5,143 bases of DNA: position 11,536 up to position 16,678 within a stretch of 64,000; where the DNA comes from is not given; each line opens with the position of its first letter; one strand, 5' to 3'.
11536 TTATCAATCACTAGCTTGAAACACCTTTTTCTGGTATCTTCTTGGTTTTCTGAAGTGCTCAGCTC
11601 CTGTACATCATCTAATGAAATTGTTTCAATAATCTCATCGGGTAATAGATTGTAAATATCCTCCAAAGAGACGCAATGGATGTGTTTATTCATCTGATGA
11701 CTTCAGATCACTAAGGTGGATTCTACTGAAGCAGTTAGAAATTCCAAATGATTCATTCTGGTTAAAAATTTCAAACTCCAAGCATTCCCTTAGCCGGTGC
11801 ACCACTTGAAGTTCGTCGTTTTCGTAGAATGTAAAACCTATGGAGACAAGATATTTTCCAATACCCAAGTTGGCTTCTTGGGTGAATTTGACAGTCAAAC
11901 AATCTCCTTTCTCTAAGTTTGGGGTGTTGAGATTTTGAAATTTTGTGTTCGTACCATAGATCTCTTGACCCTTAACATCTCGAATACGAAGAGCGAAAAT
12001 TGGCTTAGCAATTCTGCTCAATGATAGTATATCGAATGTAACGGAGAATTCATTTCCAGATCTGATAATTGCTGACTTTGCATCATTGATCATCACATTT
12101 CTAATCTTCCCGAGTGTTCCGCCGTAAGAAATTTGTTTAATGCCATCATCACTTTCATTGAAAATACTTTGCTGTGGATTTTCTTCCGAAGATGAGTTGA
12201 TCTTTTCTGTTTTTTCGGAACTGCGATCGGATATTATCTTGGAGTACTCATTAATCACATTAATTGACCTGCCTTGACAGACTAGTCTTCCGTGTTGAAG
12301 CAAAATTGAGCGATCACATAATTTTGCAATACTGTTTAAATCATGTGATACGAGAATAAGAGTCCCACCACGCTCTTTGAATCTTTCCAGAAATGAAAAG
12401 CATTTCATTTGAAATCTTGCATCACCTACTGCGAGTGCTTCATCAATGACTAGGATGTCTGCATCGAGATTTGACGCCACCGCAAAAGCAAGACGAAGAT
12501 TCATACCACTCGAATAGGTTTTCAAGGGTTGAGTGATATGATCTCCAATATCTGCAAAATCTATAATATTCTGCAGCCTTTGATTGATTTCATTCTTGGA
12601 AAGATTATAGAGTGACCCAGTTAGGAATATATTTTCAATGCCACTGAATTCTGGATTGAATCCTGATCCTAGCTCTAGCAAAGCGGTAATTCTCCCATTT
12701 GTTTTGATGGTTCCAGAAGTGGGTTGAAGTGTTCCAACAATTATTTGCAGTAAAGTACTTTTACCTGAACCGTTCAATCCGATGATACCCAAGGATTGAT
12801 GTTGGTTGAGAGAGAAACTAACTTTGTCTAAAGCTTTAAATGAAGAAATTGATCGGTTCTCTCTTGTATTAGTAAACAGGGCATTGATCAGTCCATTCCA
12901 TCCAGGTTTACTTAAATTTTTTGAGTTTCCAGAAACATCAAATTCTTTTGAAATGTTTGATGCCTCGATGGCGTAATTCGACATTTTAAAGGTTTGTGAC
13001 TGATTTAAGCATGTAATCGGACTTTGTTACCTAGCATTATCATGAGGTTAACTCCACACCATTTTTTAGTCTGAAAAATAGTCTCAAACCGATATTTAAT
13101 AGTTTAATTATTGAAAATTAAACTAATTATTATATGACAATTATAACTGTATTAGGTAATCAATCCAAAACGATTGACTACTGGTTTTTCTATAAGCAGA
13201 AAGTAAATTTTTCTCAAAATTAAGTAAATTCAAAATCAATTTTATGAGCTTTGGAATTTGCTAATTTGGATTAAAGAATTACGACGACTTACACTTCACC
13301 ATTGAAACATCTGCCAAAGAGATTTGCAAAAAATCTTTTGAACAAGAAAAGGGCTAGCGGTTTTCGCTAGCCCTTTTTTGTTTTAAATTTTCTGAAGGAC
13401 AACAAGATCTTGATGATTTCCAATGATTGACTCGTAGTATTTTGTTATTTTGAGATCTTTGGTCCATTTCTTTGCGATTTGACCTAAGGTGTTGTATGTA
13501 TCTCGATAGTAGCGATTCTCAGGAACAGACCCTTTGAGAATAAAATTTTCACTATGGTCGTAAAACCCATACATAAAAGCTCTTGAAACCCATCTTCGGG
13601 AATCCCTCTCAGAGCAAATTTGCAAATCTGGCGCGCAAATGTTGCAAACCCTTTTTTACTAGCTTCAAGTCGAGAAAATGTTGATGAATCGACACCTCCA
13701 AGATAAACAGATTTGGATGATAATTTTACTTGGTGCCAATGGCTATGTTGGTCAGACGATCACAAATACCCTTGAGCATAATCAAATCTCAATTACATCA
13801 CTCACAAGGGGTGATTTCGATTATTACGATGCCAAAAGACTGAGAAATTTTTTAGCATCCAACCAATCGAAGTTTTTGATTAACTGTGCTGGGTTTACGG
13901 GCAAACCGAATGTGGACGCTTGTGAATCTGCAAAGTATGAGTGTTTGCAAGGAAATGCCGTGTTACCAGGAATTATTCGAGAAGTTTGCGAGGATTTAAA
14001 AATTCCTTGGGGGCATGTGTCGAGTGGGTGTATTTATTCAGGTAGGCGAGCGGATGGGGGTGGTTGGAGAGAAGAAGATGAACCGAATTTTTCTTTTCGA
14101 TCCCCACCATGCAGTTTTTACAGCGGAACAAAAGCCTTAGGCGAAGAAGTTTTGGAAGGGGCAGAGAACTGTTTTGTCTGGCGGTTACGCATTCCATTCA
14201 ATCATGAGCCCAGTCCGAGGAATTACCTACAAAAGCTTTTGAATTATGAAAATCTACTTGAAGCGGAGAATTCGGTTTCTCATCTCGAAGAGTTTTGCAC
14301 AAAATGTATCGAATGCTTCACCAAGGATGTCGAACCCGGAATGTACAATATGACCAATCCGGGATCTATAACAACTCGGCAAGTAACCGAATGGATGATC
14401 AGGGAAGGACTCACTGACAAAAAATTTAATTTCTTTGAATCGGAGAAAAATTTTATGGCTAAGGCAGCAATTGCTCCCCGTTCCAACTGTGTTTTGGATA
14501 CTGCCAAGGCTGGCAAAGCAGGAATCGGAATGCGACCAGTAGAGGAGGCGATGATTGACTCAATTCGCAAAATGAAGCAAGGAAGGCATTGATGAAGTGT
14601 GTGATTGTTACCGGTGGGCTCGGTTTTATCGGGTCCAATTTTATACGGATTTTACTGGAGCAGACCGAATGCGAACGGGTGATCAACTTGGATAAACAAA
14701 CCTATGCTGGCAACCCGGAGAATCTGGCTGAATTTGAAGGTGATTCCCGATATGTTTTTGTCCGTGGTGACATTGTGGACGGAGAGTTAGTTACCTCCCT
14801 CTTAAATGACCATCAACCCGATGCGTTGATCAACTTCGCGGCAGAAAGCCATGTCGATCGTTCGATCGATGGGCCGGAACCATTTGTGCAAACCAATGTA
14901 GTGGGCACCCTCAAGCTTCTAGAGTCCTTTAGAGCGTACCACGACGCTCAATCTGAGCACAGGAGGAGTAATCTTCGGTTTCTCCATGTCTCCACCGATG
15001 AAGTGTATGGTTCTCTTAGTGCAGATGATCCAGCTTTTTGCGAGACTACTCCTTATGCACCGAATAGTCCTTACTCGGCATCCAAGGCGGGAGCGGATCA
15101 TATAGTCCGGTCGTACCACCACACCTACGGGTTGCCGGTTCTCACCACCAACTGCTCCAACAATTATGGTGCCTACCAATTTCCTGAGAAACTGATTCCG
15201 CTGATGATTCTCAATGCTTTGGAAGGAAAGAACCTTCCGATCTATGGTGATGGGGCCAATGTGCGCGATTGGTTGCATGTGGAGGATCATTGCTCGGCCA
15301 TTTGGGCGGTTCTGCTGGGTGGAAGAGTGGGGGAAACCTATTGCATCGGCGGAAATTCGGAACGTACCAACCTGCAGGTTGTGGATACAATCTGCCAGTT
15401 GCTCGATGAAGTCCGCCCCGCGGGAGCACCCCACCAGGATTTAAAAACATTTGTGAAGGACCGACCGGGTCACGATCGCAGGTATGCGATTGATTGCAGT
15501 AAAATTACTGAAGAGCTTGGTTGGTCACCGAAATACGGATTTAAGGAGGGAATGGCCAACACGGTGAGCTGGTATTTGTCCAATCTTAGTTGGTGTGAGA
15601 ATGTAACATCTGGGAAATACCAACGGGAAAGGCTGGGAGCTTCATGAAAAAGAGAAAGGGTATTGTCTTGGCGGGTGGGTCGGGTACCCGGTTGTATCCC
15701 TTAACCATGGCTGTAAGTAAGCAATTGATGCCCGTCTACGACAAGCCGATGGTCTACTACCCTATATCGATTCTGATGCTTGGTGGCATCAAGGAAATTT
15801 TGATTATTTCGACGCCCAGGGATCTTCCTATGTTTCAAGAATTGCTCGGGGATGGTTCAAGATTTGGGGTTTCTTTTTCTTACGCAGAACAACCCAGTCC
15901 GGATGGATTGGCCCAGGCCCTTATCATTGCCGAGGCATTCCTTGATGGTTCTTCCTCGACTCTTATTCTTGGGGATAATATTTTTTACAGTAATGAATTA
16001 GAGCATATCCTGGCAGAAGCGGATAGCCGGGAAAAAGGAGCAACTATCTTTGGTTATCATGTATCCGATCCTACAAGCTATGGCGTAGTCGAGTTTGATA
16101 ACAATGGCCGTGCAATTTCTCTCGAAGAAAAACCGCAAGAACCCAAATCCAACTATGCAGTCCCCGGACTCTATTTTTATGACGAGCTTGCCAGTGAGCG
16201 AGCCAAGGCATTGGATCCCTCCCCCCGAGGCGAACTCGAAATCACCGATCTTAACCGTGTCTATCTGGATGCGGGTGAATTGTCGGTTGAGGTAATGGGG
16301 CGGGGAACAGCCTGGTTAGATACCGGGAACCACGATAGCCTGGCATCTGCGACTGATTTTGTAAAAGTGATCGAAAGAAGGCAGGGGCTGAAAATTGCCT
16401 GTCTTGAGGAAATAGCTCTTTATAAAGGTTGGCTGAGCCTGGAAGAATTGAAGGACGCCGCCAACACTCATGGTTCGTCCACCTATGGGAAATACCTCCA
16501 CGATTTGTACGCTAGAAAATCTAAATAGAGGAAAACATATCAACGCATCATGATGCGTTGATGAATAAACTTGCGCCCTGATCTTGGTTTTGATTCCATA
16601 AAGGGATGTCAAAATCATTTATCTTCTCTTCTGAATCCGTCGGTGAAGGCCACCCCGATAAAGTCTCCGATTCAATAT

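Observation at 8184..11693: One polypeptide combining a kinase-like domain, a ~200-aa coiled coil and two GT2 domains: a possible WbdD-type terminator fused to a WbbB-type ruler-polymerase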

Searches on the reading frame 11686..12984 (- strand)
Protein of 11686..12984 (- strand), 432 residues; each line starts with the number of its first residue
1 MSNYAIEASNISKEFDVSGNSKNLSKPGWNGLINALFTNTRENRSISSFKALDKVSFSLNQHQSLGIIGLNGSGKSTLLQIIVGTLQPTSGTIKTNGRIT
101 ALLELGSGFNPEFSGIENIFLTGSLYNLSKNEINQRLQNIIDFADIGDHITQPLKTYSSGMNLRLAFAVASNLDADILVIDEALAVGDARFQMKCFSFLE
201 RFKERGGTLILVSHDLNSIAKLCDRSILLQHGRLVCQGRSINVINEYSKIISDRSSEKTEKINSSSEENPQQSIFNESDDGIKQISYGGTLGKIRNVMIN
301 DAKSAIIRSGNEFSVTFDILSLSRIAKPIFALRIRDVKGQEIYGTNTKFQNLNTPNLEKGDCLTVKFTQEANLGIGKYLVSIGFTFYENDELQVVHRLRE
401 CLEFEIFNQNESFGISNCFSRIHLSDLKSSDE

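Call 5: search_protein_families(library=pfam, proteins=[window:11686-12984:-], max_evalue=0.1)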
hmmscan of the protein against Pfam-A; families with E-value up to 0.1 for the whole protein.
window:11686-12984:- (432 aa): 10 families
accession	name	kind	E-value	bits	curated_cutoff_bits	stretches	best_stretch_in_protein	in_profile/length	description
PF14524.12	Wzt_C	-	1.6e-24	87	30.4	1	290-415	8-140/143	Wzt C-terminal domain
PF00005.33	ABC_tran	-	7.3e-21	75.6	25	1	52-184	1-136/137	ABC transporter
PF13304.12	AAA_21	-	2.2e-05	25.1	27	1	66-129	3-75/304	AAA domain, putative AbiEii toxin, Type IV TA system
PF13555.12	AAA_29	-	0.00071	19.7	27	1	53-96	13-55/61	P-loop containing region of AAA domain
PF02463.25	SMC_N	-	0.0041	17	40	1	46-83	7-45/220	RecF/RecN/SMC N terminal domain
PF13401.12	AAA_22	-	0.0077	17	27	1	62-206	5-115/130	AAA domain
PF13175.12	AAA_15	-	0.057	13.5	32.1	1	46-279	8-184/374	AAA ATPase domain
PF20720.3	nSTAND3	-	0.076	13.1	27.2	0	50-86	5-41/155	Novel STAND NTPase 3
PF25201.1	nSTAND6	-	0.092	13.2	27.7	0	51-84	7-40/148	Novel STAND NTPase 6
PF25683.1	URGCP_GTPase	-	0.099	11.8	55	0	62-112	189-239/396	URGCP-like GTPase domain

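Call 6: search_protein_families(library=ncbifam, proteins=[window:11686-12984:-], max_evalue=0.1)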
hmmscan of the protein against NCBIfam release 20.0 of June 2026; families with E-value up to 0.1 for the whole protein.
window:11686-12984:- (432 aa): 195 families (the best 25 are shown)
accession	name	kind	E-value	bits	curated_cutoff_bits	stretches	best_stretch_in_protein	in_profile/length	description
NF010065.0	PRK13545.1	equivalog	4.9e-59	200.4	538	1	48-262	36-252/549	teichoic acids export protein ATP-binding subunit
NF050108.1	galactan_ABC_ATP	equivalog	6.5e-52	176.1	400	1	41-248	34-241/244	galactan export ABC transporter ATP-binding subunit Wzt/RfbE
NF010066.0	PRK13546.1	equivalog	8.1e-49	166.4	320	1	46-256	34-243/264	teichoic acids export ABC transporter ATP-binding subunit TagH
TIGR01188.1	drrA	subfamily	4.2e-32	111.6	312.45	2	112-253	80-221/302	daunorubicin resistance ABC transporter, ATP-binding protein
TIGR04521.1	ECF_ATPase_2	equivalog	2.3e-30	105.6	330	2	119-250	106-239/279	energy-coupling factor transporter ATPase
NF010068.0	PRK13548.1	equivalog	6.4e-25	87.7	261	1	47-246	16-233/261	heme ABC transporter ATP-binding protein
TIGR04520.1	ECF_ATPase_1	equivalog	8.6e-25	87.7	315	2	127-250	107-230/269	energy-coupling factor transporter ATPase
NF010059.0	PRK13536.1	equivalog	4.7e-24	84.8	549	1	48-246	55-264/342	nodulation factor ABC transporter ATP-binding protein NodI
TIGR01288.1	nodI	equivalog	7.3e-24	84.3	424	1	52-247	20-226/303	nodulation factor ABC transporter ATP-binding protein NodI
NF010060.0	PRK13537.1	equivalog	9.3e-24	83.9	521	1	51-245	30-235/314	nodulation factor ABC transporter ATP-binding protein NodI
NF010170.0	PRK13651.1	equivalog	1.4e-23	83.3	432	2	123-249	131-258/308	cobalt transporter ATP-binding subunit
TIGR01166.1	cbiO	subfamily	1.9e-23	83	211.8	2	50-99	6-55/190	cobalt ABC transporter, ATP-binding protein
NF010158.0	PRK13637.1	equivalog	2.3e-23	82.7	390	2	126-250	112-239/287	energy-coupling factor transporter ATPase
NF040933.2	ABC_arch_GlcV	equivalog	3.4e-23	82.1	450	2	111-253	96-239/357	glucose ABC transporter ATP-binding protein GlcV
NF000355.4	ribo_prot_ABC_F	equivalog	6.5e-23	81.4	380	1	40-241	6-199/499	ribosomal protection-like ABC-F family protein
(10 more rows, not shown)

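Call 49: search_solved_structures(query=window:11686-12984:-, max_evalue=1e-10)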
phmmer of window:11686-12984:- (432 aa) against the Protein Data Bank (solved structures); distinct sequences matched with E-value up to 1e-10: 178 (the best 60 are shown).
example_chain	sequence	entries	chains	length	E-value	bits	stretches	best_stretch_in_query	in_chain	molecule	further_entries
8dku_A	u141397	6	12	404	3.1e-67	230.5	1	53-409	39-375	ABC transporter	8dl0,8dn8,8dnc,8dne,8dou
7k2t_A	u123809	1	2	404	8.4e-67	229.1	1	53-409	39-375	ABC transporter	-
6amx_A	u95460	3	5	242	1.3e-61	212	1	53-250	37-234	ABC transporter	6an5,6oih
6m96_A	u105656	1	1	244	3.6e-61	210.6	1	53-250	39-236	ABC transporter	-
6jbh_A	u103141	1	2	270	5.2e-54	187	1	48-256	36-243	TarH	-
7dd0_A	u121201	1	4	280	2.5e-49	171.6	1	43-264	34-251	Teichoic acids export ATP-binding protein TagH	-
9qhw_C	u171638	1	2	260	6.1e-44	153.8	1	41-248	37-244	ABC transporter ATP-binding protein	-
9qfx_C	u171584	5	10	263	6.2e-44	153.8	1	41-248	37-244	ABC transporter ATP-binding protein | Probable o-antigen/lipopolysaccharide transport ATP-binding protein ABC transporter RfbE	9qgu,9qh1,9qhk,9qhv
9cfl_B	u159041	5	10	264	1e-43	153.1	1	47-257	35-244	Teichoic acids export ATP-binding protein TagH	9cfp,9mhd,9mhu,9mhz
9qhx_C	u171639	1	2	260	1.6e-43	152.5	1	41-248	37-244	ABC transporter ATP-binding protein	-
9qhj_C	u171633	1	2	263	1.6e-43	152.4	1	41-248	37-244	Probable o-antigen/lipopolysaccharide transport ATP-binding protein ABC transporter RfbE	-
8tsi_A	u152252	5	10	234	2.2e-33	119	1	55-234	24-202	ABC transporter ATP-binding protein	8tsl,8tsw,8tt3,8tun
8tsh_A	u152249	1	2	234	5.9e-33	117.7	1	55-234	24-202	ABC transporter ATP-binding protein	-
7lkp_A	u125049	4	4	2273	2.2e-26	96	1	50-244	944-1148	Retinal-specific phospholipid-transporting ATPase ABCA4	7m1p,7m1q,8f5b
7e7i_A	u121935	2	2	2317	2.3e-26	96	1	50-244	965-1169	Retinal-specific phospholipid-transporting ATPase ABCA4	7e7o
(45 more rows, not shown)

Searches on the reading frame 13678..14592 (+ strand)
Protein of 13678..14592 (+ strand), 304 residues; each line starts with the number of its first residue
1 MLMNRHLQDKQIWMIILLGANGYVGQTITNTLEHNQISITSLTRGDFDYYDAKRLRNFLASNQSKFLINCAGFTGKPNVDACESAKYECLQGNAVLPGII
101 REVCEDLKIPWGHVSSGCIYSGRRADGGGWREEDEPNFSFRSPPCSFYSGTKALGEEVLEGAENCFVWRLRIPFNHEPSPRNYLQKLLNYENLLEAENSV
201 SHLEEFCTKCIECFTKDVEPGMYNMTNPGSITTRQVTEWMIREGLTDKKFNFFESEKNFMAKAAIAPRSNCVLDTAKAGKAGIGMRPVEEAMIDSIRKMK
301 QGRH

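Call 13: search_protein_families(library=pfam, proteins=[window:13678-14592:+], max_evalue=0.001)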
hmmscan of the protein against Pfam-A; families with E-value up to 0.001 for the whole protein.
window:13678-14592:+ (304 aa): 2 families
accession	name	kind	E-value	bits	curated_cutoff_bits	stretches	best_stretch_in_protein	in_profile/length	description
PF04321.23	RmlD_sub_bind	-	4.5e-23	82.2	27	1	15-296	3-282/287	RmlD substrate binding domain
PF01370.27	Epimerase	-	8.5e-11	42.2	20.9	1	15-164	1-158/240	NAD dependent epimerase/dehydratase family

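Call 79: search_protein_families(library=ncbifam, proteins=[window:13678-14592:+], max_evalue=0.00001)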
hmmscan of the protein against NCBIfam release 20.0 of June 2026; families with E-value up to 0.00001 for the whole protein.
window:13678-14592:+ (304 aa): 1 family
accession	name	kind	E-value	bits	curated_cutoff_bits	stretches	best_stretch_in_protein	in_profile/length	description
TIGR01214.1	rmlD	equivalog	5.8e-17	61.7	224.05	1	15-191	2-167/285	dTDP-4-dehydrorhamnose reductase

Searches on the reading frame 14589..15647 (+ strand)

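Call 13: search_protein_families(library=pfam, proteins=[window:14589-15647:+], max_evalue=0.001)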
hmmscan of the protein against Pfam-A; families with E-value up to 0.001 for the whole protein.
window:14589-15647:+ (352 aa): 6 families
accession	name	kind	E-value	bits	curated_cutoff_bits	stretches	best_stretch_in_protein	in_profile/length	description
PF16363.11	GDP_Man_Dehyd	-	4.2e-93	312.9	27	1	6-324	1-331/332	GDP-mannose 4,6 dehydratase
PF01370.27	Epimerase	-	2.2e-64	217.6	20.9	1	5-254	1-240/240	NAD dependent epimerase/dehydratase family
PF04321.23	RmlD_sub_bind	-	9.2e-11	41.8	27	1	5-179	3-142/287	RmlD substrate binding domain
PF01073.25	3Beta_HSD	-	7.5e-10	38.7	22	1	6-233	1-220/280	3-beta hydroxysteroid dehydrogenase/isomerase family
PF02719.21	Polysacc_synt_2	-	9.6e-10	38.6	20.2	1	5-114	1-115/293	Polysaccharide biosynthesis protein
PF07993.18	NAD_binding_4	-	2.1e-08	34.1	20.1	1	7-190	1-205/258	Male sterility protein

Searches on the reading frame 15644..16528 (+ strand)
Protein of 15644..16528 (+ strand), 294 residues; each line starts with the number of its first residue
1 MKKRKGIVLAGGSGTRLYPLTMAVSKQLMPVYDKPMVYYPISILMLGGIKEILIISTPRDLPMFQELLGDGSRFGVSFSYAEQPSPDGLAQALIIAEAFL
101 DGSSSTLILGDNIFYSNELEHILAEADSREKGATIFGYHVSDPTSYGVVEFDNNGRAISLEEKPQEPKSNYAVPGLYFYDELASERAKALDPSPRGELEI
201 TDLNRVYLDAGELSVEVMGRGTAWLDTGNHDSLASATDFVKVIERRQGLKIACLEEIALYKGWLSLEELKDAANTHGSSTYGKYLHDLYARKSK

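Call 13: search_protein_families(library=pfam, proteins=[window:15644-16528:+], max_evalue=0.001)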
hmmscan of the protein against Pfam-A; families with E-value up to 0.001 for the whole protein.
window:15644-16528:+ (294 aa): 2 families
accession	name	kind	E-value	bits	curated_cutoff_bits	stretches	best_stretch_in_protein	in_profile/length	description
PF00483.29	NTP_transferase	-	1.4e-75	254.5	21.2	1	5-240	1-242/245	Nucleotidyl transferase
PF12804.13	NTP_transf_3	-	6e-07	30.2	27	1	6-135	1-120/160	MobA-like NTP transferase domain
